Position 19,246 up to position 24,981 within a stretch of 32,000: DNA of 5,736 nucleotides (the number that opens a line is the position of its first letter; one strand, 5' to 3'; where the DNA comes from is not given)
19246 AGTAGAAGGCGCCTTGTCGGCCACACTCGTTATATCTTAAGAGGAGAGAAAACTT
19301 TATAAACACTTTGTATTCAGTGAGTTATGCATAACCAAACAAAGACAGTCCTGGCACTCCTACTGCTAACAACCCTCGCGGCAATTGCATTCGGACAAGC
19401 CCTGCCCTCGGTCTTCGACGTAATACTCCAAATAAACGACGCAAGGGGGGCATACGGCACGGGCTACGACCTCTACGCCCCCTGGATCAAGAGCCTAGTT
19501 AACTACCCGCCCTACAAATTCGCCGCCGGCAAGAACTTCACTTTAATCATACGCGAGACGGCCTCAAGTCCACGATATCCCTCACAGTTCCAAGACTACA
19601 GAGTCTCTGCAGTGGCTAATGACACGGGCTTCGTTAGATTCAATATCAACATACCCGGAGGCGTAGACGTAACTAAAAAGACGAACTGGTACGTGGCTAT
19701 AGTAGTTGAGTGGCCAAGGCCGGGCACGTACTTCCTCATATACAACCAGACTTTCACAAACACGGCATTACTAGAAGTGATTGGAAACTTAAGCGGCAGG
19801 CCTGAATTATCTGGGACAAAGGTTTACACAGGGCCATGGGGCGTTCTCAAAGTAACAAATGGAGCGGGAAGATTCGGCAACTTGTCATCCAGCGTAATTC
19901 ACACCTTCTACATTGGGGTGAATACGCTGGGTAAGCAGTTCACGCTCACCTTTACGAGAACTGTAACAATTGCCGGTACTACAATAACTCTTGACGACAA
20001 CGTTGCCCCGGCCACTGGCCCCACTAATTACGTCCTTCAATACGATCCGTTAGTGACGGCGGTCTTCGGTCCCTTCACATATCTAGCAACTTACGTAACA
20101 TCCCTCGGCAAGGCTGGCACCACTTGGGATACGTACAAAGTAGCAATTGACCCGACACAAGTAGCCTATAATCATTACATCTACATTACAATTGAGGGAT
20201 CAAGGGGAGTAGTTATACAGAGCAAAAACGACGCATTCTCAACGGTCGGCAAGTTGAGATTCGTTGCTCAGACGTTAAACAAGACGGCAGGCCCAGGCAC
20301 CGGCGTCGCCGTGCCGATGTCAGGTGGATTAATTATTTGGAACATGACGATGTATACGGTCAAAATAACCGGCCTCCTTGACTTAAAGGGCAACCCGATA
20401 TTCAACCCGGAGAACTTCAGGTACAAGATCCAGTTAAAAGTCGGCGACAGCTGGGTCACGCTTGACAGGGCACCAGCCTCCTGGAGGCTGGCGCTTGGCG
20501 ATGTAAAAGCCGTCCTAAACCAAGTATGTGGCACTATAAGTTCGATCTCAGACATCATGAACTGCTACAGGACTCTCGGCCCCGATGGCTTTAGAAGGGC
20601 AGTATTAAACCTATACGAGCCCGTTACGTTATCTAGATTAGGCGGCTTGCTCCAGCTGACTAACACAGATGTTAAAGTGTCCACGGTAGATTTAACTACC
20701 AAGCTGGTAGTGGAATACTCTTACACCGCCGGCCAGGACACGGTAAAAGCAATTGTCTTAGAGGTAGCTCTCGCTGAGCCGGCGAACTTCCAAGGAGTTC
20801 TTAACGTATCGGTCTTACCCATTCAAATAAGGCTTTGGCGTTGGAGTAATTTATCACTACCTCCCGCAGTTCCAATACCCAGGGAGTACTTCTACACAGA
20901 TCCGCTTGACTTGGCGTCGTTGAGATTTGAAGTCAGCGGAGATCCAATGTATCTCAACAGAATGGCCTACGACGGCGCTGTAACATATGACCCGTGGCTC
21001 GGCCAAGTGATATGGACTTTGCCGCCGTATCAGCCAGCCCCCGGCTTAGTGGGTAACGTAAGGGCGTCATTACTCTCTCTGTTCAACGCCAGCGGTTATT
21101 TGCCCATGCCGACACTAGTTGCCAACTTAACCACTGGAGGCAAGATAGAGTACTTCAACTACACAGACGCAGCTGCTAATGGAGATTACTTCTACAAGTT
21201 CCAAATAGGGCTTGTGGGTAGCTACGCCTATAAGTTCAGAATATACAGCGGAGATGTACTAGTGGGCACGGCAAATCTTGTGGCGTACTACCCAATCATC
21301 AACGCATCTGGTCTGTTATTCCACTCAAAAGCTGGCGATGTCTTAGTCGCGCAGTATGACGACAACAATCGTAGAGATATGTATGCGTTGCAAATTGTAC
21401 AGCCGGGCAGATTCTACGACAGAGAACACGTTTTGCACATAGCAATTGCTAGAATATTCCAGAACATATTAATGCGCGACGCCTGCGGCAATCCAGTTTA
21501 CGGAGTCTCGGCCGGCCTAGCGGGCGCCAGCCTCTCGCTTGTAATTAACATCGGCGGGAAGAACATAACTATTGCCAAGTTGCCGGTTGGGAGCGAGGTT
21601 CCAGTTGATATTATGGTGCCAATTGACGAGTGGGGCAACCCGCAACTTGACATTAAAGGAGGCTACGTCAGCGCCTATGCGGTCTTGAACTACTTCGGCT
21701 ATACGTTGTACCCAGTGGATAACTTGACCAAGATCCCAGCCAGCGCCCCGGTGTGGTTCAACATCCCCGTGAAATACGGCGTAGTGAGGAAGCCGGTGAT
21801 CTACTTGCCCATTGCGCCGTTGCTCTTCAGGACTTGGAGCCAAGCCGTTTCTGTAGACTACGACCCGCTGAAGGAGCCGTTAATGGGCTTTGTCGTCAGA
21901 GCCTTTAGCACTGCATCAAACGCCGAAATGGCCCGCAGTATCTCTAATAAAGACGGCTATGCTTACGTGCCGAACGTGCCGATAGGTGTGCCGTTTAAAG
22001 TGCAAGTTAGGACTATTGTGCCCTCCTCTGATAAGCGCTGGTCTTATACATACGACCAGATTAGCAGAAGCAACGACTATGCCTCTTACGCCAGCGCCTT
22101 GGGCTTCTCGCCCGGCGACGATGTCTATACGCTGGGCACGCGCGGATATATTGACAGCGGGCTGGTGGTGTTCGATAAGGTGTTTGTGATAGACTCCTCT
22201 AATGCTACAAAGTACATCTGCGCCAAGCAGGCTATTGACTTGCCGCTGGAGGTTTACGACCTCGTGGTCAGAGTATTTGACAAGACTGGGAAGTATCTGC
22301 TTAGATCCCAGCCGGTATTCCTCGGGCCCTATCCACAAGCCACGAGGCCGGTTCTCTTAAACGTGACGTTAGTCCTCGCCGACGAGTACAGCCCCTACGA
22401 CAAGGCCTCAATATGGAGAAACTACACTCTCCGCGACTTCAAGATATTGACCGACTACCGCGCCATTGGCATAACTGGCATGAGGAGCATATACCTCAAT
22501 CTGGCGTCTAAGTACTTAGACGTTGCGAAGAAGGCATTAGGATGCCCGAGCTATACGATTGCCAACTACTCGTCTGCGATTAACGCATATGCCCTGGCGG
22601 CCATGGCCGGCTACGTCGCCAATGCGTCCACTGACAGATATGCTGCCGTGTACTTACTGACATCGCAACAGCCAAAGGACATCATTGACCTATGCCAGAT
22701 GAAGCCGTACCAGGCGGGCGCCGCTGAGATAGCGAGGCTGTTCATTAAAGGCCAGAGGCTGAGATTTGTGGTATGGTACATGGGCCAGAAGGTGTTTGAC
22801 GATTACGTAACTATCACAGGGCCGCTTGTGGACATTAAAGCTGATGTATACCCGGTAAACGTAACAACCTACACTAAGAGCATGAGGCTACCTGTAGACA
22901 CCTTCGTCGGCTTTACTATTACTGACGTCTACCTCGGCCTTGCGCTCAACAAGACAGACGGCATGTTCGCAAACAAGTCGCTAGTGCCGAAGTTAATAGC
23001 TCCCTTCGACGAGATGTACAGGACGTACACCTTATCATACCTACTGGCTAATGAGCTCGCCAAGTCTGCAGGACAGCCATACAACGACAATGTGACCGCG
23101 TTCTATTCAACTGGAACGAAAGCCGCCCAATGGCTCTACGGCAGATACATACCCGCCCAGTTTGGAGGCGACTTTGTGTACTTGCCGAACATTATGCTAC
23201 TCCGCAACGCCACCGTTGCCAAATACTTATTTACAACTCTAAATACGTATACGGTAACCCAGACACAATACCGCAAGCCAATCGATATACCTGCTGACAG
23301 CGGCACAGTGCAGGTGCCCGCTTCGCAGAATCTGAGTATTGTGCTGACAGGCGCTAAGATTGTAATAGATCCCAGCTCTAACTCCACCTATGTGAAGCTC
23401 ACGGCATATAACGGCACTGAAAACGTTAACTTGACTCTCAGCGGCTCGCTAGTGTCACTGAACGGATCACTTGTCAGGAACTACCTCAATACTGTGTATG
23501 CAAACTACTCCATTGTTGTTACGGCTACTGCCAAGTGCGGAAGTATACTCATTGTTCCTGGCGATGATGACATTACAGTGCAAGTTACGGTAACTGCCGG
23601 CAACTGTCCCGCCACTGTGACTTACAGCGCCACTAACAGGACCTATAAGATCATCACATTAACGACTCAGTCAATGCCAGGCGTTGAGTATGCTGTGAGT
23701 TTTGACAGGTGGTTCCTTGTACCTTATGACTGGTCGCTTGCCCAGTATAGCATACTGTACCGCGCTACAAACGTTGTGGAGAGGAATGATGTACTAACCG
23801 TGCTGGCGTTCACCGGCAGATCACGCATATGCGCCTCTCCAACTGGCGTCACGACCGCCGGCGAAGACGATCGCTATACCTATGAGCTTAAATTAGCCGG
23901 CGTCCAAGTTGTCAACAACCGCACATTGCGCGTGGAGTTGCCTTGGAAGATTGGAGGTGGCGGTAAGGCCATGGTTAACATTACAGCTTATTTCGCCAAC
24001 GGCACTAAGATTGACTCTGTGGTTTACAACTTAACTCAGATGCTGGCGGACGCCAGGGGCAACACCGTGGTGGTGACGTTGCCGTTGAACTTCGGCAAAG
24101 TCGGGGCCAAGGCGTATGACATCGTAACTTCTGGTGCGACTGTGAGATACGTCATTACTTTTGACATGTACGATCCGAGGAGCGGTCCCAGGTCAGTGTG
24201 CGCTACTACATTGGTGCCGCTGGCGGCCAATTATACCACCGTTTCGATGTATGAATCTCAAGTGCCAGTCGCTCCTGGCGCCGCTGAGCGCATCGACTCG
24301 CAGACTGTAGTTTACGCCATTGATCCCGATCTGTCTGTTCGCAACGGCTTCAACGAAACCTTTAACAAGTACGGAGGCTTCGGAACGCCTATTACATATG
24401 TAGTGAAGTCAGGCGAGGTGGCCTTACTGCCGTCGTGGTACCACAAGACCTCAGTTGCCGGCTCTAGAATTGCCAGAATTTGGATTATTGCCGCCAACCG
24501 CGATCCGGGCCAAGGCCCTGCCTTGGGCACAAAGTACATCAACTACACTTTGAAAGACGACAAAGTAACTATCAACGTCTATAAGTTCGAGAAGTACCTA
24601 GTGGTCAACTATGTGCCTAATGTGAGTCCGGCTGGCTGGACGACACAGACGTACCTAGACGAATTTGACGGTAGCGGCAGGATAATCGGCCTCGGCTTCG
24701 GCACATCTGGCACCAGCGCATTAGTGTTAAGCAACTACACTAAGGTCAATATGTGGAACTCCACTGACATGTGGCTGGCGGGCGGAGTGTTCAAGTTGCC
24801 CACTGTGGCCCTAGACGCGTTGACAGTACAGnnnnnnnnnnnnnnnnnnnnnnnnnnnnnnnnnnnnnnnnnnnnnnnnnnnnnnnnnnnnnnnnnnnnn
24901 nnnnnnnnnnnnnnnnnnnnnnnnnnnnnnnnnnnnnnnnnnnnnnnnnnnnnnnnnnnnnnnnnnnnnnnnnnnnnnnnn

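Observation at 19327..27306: A 2659-aa single-ORF giant protein with type-I topology and no recognisable sorting motif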

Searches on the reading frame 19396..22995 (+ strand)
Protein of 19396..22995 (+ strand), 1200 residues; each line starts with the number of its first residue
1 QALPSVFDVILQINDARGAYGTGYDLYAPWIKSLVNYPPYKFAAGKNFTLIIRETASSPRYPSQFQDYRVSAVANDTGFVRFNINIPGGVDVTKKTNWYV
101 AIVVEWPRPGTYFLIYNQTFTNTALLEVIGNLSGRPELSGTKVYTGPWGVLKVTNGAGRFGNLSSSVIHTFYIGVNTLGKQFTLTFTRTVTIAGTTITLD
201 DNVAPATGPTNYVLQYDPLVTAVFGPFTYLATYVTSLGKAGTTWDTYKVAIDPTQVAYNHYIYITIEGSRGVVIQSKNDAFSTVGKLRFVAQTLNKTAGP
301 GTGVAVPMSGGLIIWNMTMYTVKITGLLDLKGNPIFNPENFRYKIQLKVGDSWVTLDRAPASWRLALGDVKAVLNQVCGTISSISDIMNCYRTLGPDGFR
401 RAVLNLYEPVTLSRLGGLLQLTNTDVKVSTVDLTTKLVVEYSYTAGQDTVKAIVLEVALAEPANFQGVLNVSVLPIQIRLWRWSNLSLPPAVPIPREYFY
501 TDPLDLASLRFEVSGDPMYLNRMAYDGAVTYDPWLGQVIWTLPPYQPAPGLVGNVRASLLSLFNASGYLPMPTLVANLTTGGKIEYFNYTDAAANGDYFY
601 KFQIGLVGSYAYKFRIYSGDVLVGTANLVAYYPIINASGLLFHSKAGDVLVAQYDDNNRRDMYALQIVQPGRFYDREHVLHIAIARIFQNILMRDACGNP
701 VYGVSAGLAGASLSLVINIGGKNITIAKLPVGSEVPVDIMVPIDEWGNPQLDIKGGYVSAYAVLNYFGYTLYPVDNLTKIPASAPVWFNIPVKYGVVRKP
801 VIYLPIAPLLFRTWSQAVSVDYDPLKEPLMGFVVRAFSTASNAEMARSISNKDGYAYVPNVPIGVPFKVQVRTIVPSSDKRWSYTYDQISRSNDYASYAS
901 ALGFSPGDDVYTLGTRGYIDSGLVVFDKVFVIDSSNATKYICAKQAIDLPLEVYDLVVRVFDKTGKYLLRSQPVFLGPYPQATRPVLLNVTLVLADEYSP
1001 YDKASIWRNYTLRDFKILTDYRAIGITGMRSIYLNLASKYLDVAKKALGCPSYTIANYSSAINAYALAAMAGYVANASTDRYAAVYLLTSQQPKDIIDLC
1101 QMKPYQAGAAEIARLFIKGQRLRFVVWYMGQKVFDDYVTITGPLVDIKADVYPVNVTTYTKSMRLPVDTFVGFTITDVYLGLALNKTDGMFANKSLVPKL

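Call 64: search_protein_representatives(protein=window:19396-22995:+)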
Query: 1200 residues. Proteins with E-value up to 0.001 (for the whole library): 32; up to 1e-10: 31; up to 1e-30: 22. The best 32 are listed.
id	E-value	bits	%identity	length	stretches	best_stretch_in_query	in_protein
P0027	0.0e+00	2009.5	76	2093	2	1-642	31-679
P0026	0.0e+00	1525.1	61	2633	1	3-1200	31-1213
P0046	0.0e+00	1406.6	70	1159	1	319-1200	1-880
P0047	0.0e+00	1249.0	65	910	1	5-899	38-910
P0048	0.0e+00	1017.6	69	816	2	1-643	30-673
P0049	6.7e-214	729.6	72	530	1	5-487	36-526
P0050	7.9e-200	683.0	44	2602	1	38-1186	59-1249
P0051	7.1e-154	530.8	39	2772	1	9-1198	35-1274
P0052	1.6e-143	496.5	46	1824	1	535-1196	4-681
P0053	1.1e-122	427.5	39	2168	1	350-1184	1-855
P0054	3.4e-112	392.7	77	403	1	644-885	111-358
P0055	8.2e-99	348.4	43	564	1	671-1185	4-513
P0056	4.7e-98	345.9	69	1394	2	991-1200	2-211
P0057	5.5e-94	332.4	35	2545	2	412-1186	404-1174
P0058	3.0e-73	263.7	37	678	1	296-898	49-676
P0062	9.4e-45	169.4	35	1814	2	682-1151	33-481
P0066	4.4e-28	114.1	33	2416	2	711-1147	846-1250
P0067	4.9e-27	110.7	33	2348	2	763-1163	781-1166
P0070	8.1e-24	100.0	34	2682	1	715-1158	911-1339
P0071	5.4e-23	97.3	32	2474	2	715-1141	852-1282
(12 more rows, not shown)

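Call 65: list_cluster_members(proteins=[P0050, P0051, P0057, P0066, P0067, P0070, P0071, P0053, P0062, P0052])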
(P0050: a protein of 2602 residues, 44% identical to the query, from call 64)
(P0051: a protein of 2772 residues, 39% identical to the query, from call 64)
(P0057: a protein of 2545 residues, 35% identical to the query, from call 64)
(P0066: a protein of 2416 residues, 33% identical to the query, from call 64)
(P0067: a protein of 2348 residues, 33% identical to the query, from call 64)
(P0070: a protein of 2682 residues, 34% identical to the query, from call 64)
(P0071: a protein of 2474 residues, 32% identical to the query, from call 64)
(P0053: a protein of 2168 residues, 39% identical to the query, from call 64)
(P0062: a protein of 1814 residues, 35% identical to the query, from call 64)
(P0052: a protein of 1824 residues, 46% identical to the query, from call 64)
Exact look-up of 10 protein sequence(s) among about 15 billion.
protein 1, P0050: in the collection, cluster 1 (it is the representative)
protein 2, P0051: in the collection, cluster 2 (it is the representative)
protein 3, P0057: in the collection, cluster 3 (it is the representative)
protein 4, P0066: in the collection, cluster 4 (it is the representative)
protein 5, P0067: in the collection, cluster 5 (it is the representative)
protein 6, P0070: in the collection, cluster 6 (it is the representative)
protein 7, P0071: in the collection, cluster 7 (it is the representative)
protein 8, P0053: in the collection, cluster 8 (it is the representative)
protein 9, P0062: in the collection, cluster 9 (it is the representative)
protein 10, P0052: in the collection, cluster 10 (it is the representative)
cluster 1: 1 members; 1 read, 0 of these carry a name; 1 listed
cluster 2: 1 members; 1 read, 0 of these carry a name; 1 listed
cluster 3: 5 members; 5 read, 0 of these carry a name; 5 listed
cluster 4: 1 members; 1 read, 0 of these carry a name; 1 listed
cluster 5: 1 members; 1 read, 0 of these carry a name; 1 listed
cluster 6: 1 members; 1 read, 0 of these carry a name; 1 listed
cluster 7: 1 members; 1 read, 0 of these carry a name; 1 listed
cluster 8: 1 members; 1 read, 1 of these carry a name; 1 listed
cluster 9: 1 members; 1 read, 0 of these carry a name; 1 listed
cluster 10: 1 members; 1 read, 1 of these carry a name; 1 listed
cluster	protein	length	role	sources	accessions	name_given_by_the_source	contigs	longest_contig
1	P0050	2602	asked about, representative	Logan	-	-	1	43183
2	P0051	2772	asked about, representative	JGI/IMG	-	-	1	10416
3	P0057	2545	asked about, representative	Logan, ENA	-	-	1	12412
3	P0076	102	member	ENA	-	-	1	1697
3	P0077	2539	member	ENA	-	-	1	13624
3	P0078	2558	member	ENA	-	-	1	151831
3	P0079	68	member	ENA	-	-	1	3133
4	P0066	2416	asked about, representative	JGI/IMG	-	-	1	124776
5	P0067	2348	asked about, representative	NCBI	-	-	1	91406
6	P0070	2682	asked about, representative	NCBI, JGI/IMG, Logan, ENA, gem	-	-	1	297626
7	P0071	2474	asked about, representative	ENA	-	-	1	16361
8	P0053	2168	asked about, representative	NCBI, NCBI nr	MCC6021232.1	MAG: hypothetical protein LM577_07705, partial [Thermoproteaceae archaeon] | hypothetical protein [Thermoproteaceae archaeon]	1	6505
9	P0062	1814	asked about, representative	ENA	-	-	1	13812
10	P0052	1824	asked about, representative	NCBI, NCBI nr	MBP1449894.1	MAG: carboxypeptidase regulatory-like domain-containing protein, partial [Thermoproteus ... | carboxypeptidase regulatory-like domain-containing protein [Thermoproteus sp.]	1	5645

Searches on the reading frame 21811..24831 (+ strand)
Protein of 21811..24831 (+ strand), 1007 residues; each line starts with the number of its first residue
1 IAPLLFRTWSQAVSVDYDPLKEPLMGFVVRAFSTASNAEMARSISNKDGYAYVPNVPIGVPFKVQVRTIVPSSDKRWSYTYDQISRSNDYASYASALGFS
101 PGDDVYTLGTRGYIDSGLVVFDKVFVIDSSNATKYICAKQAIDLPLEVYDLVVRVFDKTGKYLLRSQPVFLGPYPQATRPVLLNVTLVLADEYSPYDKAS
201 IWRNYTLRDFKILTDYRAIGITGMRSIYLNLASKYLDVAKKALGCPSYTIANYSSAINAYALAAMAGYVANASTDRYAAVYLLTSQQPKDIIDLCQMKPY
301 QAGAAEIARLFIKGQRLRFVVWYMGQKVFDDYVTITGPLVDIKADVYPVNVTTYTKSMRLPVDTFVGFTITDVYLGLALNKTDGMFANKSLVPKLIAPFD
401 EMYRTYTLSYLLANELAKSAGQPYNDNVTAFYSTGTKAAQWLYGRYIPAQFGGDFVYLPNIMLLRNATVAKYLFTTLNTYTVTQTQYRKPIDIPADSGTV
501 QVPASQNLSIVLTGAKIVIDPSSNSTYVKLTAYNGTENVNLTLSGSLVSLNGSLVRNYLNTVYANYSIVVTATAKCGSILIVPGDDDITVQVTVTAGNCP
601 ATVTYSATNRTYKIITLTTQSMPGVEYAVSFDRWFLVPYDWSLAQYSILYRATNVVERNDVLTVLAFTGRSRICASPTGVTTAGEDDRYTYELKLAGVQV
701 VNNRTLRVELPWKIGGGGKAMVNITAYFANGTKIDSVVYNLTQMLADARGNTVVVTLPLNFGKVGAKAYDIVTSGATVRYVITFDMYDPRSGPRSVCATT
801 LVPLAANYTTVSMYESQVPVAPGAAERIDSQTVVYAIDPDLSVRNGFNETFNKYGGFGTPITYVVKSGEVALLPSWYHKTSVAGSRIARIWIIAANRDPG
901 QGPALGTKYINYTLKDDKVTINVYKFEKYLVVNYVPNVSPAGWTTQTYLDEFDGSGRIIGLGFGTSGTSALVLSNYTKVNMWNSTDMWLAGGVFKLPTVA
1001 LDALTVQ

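Call 46: predict_structure(alignment_id=A3)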
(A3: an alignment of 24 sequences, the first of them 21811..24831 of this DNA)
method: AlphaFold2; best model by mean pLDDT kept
length: 1007 residues; sequences in the alignment: 24
mean_pLDDT: 55.6   pTM: 0.30
mean pLDDT of the five models: 55.6, 52.5, 51.5, 50.4, 49.1
residues with pLDDT >= 90: 77; 70-90: 279; 50-70: 200; < 50: 451
segments of 3 or more residues with pLDDT < 50: 11-22, 109-115, 147-153, 156-218, 276-279, 287-290, 322-329, 344-424, 444-480, 619-633, 664-666, 801-839, 845-1007
pLDDT, mean of each block of 10 residues (from residue 1): 77 36 72 82 86 83 82 84 90 77 62 53 77 75 62 48 38 32 42 31 29 35 61 76 68 61 61 54 51 70 59 53 45 55 41 24 22 27 29 35 36 35 54 75 51 35 35 38 57 87 91 87 88 76 90 87 89 92 82 91 91 60 46 51 65 56 51 82 76 84 78 67 88 86 70 77 68 80 78 79 35 24 26 35 42 25 24 22 22 26 31 32 28 24 21 23 21 23 26 22 23
secondary structure, 60 per line:
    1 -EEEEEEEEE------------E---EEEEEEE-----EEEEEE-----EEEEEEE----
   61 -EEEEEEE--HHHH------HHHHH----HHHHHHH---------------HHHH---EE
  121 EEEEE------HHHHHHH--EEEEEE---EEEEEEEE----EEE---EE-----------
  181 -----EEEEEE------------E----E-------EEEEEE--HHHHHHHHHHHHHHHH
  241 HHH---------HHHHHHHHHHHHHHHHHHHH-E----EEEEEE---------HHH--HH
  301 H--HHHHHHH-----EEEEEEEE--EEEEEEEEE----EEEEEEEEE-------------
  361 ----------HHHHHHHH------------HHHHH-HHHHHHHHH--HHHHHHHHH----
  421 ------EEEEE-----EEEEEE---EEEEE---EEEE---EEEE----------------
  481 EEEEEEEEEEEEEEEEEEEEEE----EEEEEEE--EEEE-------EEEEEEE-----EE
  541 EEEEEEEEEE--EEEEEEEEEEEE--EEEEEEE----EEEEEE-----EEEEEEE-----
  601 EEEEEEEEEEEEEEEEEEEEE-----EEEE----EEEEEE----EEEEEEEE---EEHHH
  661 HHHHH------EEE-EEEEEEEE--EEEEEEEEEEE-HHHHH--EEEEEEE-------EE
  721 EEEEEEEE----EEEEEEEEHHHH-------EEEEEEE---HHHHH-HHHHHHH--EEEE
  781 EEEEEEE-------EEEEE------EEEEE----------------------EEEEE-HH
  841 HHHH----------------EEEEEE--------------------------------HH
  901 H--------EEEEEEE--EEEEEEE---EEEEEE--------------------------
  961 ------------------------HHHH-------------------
elements in order (helices of 4 or more, strands of 3 or more residues): E2-10 E27-33 E39-44 E50-56 E62-68 H71-74 H81-85 H90-96 H112-115 E119-125 H132-138 E141-146 E150-157 E162-164 E186-191 E217-222 H225-243 H253-272 E279-284 H304-310 E316-323 E326-334 E339-347 H371-378 H391-395 H397-405 H408-416 E427-431 E437-442 E446-450 E454-457 E461-464 E481-502 E507-513 E516-519 E527-533 E539-550 E553-564 E567-573 E578-583 E589-595 E601-621 E627-630 E635-640 E645-652 H658-665 E672-674 E676-683 E686-696 H698-702 E705-711 E719-728 E733-740 H741-744 E752-758 H762-766 H768-774 E777-787 E795-799 E806-810 E833-837 H839-844 E861-866 E910-916 E919-925 E929-934 H985-988

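Call 50: fold_search(model_id=the predicted structure, library=pdb)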
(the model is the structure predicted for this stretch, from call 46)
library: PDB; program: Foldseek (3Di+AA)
matches with E <= 10: 919; with E <= 0.001: 4
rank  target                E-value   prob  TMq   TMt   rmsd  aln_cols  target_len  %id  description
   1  6zp5_A                3.3e-04  0.13  0.04  0.04  25.4       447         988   11  SARS-CoV-2 spike in prefusion state (flexibility analysis, 1-up closed conformation) (released 2020-07-29)
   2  9h6g_A                4.4e-04  0.18  0.05  0.05  23.5       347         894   11  Inactive Bacteroides ovatus GH98 endoxylanase E361A in complex with arabino-xylooligosaccharide (released 2025-11-05)
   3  9h6f_A                7.0e-04  0.30  0.06  0.06  24.6       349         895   13  Bacteroides ovatus GH98 endoxylanase in complex with arabino-xylooligosaccharide (released 2025-11-05)
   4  9h6h_B                7.4e-04  0.30  0.05  0.06  24.6       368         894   13  Bacteroides ovatus GH98 endoxylanase with Seleno-methionine substituents (released 2025-11-05)
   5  9h6h_A                2.7e-03  0.20  0.05  0.06  25.0       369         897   12  Bacteroides ovatus GH98 endoxylanase with Seleno-methionine substituents (released 2025-11-05)
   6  2df7_F                4.6e-03  0.16  0.06  0.12  35.0       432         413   10  Crystal structure of infectious bursal disease virus VP2 subviral particle (released 2006-06-27)
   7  7vrp_A                4.9e-03  0.33  0.08  0.15  29.4       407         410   11  Structure of infectious bursal disease virus Gx strain (released 2022-03-30)
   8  2df7_P                6.7e-03  0.16  0.07  0.14  33.0       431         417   10  Crystal structure of infectious bursal disease virus VP2 subviral particle (released 2006-06-27)
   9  5iku                  7.1e-03  0.28  0.06  0.17  28.7       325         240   12  Crystal structure of the Hathewaya histolytica ColG tandem collagen-binding domain s3as3b in the presence of calcium at  (released 2017-03-15)
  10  8w7n                  7.1e-03  0.15  0.07  0.07  27.9       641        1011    9  Crystal structure of the in-cell Cry1Aa purified from Bacillus thuringiensis (released 2024-03-06)
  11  7tlz_J                7.4e-03  0.12  0.04  0.10  21.4       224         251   10  SARS-CoV-2 S NTD B.1.1.529 Omicron variant + S309 Local Refinement (released 2022-02-02)
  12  5szs_A                7.4e-03  0.09  0.05  0.04  29.8       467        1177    9  Glycan shield and epitope masking of a coronavirus spike protein observed by cryo-electron microscopy (released 2016-09-14)
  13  7vrn_A                7.8e-03  0.33  0.07  0.15  29.4       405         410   10  Structure of infectious bursal disease virus Gt strain (released 2022-03-30)
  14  2df7_G                7.8e-03  0.11  0.05  0.11  35.3       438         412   10  Crystal structure of infectious bursal disease virus VP2 subviral particle (released 2006-06-27)
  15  2df7_L                9.2e-03  0.10  0.05  0.11  35.8       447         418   10  Crystal structure of infectious bursal disease virus VP2 subviral particle (released 2006-06-27)
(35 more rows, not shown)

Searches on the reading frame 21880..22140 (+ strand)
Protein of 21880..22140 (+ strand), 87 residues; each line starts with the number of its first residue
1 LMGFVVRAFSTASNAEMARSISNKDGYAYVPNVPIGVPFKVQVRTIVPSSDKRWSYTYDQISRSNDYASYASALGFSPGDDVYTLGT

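Call 75: search_protein_families(library=pfam, proteins=[window:21880-22140:+], max_evalue=1)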
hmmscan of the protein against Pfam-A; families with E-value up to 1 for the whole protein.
window:21880-22140:+ (87 aa): 0 families
